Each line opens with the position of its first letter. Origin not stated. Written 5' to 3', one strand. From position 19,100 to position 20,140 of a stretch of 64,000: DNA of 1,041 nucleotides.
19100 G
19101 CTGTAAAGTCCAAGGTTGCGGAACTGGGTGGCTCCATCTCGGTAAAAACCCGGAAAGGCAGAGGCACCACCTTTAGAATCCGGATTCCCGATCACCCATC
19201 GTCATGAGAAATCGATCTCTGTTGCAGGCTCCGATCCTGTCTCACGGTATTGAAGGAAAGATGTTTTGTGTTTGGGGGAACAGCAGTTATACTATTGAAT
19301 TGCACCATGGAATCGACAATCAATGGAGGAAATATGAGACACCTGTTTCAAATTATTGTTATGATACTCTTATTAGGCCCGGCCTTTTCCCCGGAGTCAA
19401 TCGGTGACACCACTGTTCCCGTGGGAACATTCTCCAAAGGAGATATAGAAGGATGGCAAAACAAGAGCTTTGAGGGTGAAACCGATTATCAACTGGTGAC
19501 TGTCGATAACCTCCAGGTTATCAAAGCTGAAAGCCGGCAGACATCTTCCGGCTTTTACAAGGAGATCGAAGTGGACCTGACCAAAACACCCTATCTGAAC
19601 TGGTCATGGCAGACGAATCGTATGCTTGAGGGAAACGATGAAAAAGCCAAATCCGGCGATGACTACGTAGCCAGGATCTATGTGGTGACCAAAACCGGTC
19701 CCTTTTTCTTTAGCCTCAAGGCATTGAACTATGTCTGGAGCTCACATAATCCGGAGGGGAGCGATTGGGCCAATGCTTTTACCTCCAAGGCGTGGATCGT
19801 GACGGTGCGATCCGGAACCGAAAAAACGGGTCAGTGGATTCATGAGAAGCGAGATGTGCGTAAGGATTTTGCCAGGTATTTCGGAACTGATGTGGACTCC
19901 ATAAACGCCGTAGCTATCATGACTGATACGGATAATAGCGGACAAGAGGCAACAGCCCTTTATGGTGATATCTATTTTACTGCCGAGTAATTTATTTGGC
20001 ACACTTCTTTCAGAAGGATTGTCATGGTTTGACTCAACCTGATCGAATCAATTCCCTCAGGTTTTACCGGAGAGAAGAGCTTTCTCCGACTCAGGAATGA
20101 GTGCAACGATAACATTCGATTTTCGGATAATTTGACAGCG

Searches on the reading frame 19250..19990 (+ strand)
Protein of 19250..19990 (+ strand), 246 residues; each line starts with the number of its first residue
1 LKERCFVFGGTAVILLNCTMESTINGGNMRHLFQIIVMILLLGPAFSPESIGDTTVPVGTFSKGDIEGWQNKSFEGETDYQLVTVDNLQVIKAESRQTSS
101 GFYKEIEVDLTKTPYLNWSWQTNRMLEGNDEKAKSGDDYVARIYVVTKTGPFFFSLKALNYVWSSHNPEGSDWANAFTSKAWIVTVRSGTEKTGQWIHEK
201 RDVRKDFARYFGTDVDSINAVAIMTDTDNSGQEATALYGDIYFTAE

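Call 47: search_protein_families(library=ncbifam, proteins=[window:19250-19990:+], max_evalue=0.00001)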
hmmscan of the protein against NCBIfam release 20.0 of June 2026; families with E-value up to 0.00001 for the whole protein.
window:19250-19990:+ (246 aa): 0 families

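Call 62: search_solved_structures(query=A3, max_evalue=1)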
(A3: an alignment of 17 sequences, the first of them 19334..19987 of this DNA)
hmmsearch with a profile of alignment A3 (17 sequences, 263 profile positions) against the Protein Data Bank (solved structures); distinct sequences matched with E-value up to 1: 1.
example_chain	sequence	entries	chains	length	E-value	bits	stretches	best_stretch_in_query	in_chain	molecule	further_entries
2g2r_H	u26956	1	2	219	0.84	11.9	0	122-174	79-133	Green-fluorescent antibody (11G10)-heavy chain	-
